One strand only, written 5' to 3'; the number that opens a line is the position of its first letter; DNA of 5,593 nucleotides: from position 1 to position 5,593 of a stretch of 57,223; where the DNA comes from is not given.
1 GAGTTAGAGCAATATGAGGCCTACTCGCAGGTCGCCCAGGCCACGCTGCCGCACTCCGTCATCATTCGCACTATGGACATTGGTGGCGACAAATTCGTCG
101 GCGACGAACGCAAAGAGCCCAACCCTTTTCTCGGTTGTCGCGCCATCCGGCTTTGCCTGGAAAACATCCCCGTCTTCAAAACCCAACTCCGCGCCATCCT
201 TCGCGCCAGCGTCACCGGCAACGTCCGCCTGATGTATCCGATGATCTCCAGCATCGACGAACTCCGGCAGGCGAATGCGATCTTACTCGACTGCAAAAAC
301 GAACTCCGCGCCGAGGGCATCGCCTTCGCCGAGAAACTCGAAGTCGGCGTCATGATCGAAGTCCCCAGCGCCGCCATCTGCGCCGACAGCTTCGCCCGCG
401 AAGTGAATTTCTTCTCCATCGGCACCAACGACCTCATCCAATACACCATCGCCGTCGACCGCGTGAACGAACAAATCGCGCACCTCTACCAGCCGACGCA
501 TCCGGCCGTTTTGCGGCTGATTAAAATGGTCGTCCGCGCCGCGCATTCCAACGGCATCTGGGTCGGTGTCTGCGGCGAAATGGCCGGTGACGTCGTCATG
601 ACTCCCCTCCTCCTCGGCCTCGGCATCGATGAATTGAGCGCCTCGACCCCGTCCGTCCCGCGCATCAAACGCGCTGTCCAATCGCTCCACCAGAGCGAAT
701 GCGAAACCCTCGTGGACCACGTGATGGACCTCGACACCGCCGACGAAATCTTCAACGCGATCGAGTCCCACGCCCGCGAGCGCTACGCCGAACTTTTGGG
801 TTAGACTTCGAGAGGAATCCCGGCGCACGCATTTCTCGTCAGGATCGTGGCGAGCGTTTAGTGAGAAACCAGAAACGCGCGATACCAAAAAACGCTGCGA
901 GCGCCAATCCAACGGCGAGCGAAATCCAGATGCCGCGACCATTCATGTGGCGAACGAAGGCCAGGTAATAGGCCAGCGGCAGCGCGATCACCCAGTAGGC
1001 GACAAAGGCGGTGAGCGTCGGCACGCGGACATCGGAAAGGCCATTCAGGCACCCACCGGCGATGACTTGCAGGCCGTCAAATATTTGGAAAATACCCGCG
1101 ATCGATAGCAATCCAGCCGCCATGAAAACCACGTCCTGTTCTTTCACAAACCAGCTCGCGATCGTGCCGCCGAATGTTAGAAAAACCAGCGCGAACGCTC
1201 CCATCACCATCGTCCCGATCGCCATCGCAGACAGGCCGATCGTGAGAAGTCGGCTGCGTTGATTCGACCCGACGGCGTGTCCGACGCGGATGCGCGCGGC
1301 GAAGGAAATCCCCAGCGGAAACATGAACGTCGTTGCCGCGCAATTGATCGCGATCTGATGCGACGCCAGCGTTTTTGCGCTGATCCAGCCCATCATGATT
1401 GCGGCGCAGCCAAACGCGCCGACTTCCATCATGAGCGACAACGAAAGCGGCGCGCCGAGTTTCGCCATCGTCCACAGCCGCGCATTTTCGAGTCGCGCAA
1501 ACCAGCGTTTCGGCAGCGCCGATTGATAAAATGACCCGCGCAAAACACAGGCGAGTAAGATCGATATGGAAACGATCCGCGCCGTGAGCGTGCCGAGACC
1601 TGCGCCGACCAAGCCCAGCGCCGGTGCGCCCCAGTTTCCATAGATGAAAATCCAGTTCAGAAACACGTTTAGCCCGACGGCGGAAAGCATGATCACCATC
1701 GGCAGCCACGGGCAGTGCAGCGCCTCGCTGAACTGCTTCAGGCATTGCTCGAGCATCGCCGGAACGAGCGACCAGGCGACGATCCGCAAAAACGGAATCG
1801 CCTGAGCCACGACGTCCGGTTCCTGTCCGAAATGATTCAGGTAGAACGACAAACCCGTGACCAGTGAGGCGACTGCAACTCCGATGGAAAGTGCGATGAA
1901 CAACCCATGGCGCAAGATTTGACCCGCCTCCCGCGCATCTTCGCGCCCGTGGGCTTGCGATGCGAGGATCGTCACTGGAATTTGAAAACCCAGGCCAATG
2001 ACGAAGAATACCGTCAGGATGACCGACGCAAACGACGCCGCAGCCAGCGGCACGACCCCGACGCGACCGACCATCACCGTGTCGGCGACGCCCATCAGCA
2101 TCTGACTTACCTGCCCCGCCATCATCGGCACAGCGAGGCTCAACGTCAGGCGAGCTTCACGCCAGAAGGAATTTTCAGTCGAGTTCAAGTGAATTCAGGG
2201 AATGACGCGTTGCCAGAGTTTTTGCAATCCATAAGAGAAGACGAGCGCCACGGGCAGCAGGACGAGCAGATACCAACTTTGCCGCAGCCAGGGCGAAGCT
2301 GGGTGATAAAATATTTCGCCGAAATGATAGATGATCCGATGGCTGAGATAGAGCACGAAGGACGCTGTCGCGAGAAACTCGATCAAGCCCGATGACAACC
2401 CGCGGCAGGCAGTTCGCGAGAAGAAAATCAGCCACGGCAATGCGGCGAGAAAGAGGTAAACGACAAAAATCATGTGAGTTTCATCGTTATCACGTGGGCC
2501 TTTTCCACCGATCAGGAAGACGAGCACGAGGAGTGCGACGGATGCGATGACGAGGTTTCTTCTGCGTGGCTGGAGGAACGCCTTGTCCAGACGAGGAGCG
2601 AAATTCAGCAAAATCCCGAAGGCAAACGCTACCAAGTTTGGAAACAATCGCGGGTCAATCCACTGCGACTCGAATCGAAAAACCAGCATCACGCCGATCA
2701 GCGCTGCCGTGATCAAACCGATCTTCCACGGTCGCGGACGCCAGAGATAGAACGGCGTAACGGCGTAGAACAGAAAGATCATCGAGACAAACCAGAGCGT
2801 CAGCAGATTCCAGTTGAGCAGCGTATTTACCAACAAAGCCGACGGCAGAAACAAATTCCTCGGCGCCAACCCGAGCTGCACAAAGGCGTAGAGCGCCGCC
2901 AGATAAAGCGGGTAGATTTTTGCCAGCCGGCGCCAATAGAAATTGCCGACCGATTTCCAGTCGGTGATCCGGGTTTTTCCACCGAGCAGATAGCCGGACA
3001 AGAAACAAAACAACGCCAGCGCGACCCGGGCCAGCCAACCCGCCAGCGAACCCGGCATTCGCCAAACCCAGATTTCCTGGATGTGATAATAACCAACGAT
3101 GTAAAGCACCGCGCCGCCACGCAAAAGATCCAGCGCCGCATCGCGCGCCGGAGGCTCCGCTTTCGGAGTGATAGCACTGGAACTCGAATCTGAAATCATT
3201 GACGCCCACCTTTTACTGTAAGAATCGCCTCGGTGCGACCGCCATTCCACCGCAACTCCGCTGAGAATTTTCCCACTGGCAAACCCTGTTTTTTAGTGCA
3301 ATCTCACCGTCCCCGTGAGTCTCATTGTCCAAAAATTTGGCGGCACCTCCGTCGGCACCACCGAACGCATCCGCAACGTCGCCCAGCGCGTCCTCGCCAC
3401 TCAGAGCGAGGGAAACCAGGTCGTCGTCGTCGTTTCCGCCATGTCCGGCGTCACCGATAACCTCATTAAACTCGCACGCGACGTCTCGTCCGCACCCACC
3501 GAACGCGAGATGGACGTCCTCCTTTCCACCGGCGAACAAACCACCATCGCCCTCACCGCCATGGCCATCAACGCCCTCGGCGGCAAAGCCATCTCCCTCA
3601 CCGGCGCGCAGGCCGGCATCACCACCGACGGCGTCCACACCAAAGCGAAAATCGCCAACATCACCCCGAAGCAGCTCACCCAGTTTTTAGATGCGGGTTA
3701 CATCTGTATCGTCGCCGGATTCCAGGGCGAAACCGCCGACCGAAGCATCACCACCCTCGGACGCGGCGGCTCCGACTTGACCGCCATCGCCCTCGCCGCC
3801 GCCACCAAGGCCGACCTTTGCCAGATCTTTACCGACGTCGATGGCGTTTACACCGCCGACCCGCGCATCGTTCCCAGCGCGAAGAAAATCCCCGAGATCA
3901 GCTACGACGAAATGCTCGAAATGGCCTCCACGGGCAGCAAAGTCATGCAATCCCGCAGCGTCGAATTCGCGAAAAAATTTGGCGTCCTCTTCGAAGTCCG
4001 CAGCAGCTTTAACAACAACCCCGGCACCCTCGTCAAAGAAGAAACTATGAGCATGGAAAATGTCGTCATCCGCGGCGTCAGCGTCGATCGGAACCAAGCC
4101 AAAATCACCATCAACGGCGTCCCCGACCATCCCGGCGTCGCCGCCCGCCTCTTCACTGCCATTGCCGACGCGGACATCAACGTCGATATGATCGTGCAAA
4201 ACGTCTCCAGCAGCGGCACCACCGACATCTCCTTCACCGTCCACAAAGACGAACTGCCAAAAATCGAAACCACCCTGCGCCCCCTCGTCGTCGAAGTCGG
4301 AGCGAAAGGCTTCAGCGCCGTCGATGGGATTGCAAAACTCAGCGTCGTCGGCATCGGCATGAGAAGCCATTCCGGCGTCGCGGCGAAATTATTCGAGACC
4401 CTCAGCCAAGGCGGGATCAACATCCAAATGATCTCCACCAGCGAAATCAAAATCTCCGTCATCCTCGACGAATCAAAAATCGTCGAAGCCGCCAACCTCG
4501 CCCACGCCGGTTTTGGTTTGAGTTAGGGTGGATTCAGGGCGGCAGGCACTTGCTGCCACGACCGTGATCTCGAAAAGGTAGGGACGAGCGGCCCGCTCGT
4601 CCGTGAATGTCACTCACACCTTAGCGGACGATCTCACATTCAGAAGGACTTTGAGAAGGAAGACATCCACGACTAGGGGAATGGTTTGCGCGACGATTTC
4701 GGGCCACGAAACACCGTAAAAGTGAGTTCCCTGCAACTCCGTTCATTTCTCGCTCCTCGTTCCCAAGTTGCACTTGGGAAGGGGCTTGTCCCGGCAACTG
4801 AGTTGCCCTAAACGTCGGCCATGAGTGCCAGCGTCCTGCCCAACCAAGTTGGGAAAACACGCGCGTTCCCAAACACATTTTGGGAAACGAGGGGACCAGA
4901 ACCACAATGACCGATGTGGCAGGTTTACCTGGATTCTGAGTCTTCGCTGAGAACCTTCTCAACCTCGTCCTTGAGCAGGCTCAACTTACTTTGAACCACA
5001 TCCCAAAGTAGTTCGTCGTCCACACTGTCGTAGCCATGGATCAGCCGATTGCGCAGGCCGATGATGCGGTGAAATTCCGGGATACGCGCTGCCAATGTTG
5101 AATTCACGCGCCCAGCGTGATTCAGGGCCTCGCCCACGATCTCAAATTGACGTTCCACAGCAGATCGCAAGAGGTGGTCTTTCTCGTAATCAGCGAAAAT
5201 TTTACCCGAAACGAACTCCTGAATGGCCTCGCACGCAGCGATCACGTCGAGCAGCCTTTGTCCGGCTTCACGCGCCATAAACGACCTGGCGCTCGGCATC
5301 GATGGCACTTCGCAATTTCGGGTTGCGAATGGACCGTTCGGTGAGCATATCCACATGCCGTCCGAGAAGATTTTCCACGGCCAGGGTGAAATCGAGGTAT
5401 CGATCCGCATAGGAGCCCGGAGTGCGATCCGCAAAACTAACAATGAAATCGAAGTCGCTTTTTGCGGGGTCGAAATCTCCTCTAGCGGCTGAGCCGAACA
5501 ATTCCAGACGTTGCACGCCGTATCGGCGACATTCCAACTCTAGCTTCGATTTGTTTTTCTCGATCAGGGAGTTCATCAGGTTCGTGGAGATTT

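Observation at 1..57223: A motif of about 20 nt (T-run, YAK, YS-GAGTT, VCA) recurs about once per kb on both strands, inside and between genes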

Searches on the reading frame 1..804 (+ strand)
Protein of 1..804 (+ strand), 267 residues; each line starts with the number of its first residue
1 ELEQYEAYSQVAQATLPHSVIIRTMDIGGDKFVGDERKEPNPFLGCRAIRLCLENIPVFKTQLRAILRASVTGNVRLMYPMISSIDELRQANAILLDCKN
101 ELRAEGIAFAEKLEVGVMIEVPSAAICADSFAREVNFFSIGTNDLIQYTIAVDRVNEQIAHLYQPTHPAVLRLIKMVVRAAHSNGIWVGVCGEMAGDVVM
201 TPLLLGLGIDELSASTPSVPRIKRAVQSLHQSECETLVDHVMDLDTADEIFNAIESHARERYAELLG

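Call 42: search_protein_families(library=pfam, proteins=[window:1-804:+])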
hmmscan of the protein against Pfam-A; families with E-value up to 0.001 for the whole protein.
window:1-804:+ (267 aa): 1 family
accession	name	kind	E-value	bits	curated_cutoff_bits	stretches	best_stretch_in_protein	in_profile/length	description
PF02896.24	PEP-utilizers_C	-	2.2e-95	319.6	22.8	1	2-229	62-291/293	PEP-utilising enzyme, PEP-binding domain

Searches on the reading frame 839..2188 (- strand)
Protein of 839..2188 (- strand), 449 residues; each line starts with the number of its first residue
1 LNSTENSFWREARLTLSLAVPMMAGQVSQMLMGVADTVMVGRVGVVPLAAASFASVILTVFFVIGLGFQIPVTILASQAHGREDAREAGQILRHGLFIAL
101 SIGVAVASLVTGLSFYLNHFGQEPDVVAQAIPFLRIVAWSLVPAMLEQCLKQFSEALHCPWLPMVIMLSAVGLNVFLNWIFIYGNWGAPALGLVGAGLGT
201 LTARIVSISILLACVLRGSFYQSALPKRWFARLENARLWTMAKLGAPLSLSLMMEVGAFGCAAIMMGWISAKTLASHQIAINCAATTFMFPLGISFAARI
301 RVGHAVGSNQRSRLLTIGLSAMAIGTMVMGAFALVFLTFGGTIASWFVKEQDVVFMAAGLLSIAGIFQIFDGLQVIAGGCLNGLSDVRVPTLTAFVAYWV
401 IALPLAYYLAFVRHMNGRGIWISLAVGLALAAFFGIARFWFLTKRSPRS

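Call 8: search_protein_families(library=pfam, proteins=[window:839-2188:-])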
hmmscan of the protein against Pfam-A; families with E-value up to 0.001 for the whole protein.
window:839-2188:- (449 aa): 1 family
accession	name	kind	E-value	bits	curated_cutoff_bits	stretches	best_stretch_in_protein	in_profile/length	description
PF01554.23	MatE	-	4.3e-52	176.5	24.9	2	21-180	1-161/161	MatE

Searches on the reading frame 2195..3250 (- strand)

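Call 8: search_protein_families(library=pfam, proteins=[window:2195-3250:-])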
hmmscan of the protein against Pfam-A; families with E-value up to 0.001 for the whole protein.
window:2195-3250:- (351 aa): 1 family
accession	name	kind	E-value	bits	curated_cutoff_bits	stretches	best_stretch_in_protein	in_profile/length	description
PF01757.29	Acyl_transf_3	-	1.6e-26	93.6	31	1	38-340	2-322/326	Acyltransferase domain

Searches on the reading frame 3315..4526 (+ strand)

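Call 8: search_protein_families(library=pfam, proteins=[window:3315-4526:+])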
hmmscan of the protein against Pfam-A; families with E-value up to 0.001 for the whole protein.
window:3315-4526:+ (403 aa): 5 families
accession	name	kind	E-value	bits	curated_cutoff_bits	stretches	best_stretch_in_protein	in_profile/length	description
PF00696.33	AA_kinase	-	1.2e-52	179.4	24.9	1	3-221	2-225/234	Amino acid kinase family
PF22468.2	ACT_9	-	5.4e-35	119.4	27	2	342-400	1-61/61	ACT domain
PF13840.12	ACT_7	-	3.4e-20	72.1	27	2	336-394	3-61/65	ACT domain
PF01842.31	ACT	-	1.5e-18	66.7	27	2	266-322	3-62/66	ACT domain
PF22629.2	ACT_AHAS_ss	-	0.00035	21.1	27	0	269-321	5-59/67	AHAS small subunit-like ACT domain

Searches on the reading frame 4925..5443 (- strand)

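Call 8: search_protein_families(library=pfam, proteins=[window:4925-5443:-])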
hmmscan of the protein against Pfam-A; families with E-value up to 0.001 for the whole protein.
window:4925-5443:- (172 aa): 1 family
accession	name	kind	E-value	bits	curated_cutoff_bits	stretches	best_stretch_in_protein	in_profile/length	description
PF01934.22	HepT-like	-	3.7e-20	72.3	23.5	1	69-164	3-120/120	Ribonuclease HepT-like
